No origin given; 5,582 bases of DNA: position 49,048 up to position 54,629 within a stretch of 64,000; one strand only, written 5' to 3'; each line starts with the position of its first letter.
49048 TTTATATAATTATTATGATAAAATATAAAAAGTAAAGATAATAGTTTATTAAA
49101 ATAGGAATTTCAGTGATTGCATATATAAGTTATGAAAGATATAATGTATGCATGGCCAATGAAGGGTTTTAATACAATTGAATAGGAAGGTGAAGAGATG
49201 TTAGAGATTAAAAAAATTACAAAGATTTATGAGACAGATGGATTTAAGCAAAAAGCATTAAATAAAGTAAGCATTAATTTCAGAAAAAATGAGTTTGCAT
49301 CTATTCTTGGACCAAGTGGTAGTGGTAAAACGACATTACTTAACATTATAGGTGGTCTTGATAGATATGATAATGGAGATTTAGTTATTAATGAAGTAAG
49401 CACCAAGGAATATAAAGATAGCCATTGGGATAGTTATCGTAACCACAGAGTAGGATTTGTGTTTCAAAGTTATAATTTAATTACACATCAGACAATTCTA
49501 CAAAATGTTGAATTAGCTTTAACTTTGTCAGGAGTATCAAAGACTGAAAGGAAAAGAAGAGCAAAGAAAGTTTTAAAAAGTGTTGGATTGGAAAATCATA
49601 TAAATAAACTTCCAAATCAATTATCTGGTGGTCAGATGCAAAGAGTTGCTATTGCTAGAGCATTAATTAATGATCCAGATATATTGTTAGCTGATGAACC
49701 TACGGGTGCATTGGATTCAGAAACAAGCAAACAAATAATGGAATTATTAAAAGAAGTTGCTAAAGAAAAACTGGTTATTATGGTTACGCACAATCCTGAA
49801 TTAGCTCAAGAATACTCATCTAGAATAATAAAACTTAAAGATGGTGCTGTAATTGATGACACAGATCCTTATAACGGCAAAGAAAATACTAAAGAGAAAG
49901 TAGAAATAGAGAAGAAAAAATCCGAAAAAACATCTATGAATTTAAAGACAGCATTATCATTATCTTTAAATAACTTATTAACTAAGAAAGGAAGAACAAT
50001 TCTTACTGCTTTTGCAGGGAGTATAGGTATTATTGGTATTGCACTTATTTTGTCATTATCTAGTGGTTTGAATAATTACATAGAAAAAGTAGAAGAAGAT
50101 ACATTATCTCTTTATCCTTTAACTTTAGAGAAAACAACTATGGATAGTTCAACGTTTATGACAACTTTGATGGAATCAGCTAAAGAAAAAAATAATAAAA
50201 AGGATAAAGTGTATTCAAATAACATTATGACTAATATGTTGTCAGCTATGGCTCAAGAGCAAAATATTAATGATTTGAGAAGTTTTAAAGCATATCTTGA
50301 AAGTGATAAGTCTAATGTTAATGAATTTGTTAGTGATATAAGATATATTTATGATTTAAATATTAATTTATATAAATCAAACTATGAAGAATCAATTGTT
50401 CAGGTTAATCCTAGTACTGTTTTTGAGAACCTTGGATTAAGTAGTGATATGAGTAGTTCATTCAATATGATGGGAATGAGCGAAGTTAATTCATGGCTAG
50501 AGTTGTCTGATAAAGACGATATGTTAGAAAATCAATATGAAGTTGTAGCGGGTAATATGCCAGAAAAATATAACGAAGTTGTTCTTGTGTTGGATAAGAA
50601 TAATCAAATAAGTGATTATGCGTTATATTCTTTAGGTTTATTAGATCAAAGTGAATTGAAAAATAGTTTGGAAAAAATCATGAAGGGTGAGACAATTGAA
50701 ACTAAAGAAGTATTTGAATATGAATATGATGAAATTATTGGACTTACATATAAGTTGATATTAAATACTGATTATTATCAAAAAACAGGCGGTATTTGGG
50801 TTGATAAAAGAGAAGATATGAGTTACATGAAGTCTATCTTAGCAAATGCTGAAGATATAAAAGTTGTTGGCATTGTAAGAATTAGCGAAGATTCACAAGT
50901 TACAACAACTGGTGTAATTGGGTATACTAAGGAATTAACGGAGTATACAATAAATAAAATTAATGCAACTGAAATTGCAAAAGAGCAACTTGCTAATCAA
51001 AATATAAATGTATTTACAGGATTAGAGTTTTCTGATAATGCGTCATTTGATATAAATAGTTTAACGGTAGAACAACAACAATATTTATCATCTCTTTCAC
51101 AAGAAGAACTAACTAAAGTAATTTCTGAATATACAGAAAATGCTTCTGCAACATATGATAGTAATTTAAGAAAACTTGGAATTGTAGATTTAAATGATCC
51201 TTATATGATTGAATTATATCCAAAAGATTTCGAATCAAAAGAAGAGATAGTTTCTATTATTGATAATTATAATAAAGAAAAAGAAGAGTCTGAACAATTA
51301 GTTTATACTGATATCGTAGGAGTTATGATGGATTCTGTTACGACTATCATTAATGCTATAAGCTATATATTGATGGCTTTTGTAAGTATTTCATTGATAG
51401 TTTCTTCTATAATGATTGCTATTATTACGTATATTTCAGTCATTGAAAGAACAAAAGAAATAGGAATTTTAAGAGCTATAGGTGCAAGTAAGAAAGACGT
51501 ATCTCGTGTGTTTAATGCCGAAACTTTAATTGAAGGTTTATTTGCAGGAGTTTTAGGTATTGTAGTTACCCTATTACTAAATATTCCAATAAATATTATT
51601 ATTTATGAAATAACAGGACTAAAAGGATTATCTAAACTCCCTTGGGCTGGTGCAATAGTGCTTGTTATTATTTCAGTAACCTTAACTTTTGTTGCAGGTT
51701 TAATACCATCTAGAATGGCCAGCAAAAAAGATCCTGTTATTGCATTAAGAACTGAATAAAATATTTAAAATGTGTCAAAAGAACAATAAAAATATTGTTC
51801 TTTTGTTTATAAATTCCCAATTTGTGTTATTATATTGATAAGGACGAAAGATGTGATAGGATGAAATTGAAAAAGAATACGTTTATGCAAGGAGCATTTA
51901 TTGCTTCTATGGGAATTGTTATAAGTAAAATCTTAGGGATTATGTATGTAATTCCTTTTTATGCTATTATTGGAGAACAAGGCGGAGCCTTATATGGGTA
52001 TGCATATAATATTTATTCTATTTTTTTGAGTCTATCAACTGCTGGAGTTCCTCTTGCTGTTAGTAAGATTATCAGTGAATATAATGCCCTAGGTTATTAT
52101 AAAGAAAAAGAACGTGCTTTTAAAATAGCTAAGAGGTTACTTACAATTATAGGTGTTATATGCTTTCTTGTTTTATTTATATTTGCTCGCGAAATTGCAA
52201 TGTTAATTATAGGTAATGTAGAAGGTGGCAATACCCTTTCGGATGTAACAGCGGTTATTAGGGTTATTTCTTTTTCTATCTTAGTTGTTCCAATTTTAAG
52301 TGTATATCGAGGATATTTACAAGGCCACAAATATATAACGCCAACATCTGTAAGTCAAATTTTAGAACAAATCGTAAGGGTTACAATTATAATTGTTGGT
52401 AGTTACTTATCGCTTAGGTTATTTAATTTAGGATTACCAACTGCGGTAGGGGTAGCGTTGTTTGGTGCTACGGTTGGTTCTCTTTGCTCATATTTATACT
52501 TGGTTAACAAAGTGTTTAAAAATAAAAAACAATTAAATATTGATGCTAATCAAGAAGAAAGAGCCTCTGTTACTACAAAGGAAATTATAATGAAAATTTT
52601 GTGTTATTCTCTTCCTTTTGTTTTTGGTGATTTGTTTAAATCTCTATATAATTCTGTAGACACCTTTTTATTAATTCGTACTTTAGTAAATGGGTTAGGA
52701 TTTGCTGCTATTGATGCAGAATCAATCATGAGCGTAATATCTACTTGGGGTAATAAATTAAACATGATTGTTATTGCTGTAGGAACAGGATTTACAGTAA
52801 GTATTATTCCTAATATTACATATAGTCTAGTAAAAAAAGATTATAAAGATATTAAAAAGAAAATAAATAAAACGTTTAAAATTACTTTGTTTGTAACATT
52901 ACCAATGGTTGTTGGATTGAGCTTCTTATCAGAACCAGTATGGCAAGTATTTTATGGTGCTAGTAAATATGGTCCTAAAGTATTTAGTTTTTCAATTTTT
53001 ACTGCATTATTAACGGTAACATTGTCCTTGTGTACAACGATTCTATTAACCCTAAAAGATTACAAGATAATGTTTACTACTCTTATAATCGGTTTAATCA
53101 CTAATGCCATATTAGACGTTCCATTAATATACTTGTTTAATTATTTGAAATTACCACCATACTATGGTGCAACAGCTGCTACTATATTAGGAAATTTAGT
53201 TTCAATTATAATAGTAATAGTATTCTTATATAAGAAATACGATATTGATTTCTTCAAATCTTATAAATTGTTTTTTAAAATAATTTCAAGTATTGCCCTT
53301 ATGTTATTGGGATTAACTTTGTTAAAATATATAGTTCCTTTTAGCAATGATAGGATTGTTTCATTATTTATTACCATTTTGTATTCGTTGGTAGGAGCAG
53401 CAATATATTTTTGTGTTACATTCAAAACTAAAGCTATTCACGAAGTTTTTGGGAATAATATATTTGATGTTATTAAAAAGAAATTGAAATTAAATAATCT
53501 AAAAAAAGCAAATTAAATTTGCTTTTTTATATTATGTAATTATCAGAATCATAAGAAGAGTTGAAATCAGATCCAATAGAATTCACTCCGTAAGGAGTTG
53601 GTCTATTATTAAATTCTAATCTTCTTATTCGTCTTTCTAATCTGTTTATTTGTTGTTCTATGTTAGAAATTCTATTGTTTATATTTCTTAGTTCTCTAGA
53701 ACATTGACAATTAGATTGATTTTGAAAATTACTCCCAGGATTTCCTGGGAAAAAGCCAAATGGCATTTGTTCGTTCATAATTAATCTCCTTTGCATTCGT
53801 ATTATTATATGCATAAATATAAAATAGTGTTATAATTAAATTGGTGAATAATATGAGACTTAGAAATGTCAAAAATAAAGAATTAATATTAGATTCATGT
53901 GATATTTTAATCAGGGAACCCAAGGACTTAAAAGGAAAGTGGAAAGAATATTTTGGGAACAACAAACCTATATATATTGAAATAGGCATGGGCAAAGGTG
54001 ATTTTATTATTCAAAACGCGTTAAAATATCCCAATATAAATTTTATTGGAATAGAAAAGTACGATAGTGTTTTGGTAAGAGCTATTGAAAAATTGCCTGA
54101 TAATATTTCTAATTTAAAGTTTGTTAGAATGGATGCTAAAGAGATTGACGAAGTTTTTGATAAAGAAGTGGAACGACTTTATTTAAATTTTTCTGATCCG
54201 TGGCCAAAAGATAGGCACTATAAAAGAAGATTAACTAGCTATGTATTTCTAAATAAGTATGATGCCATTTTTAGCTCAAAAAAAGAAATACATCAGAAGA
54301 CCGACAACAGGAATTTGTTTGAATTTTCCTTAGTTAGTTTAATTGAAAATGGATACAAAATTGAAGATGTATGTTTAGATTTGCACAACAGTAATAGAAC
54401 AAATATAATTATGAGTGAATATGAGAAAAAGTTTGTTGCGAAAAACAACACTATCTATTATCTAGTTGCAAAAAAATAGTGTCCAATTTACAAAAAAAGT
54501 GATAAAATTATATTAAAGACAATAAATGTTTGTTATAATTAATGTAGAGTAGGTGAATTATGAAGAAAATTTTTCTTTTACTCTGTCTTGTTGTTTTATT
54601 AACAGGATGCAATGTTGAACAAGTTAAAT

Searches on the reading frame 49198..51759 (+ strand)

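Call 55: search_protein_families(library=pfam, proteins=[window:49198-51759:+], max_evalue=0.0001)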
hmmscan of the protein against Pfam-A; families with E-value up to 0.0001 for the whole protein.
window:49198-51759:+ (853 aa): 4 families
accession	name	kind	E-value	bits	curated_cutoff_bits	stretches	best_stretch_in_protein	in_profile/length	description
PF00005.33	ABC_tran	-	8.5e-33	114.3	25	1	21-169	1-136/137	ABC transporter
PF02687.27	FtsX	-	1.4e-17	64.3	25.5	1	727-846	2-120/120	FtsX-like permease C-terminal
PF02463.25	SMC_N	-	3.3e-08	33.7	40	1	12-210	6-208/220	RecF/RecN/SMC N terminal domain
PF13304.12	AAA_21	-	4.4e-08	34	27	0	33-68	1-39/304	AAA domain, putative AbiEii toxin, Type IV TA system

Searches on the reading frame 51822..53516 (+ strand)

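Call 55: search_protein_families(library=pfam, proteins=[window:51822-53516:+], max_evalue=0.0001)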
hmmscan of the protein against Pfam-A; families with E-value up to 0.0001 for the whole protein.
window:51822-53516:+ (564 aa): 3 families
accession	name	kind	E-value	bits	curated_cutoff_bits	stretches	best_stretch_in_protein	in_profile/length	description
PF01943.22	Polysacc_synt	-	3.9e-29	102.4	28.2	1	22-285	2-233/274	Polysaccharide biosynthesis protein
PF03023.19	MurJ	-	1.1e-11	44.4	27.4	1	59-515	15-444/451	Lipid II flippase MurJ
PF01554.23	MatE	-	2.9e-09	37.3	24.9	1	310-438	34-161/161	MatE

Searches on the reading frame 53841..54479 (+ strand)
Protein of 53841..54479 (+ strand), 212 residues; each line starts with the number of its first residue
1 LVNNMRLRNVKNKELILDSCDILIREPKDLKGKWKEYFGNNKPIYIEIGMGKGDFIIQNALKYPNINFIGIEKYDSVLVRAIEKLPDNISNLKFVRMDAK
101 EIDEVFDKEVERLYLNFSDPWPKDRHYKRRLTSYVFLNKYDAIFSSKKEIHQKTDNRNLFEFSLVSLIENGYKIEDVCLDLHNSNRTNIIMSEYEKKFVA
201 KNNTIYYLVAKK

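Call 56: search_protein_families(library=pfam, proteins=[window:53841-54479:+], max_evalue=0.0001)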
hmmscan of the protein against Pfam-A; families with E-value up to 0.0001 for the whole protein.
window:53841-54479:+ (212 aa): 1 family
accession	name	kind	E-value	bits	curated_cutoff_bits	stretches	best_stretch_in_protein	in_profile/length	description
PF02390.23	Methyltransf_4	-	4.9e-35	121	24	1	42-207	2-172/173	Putative methyltransferase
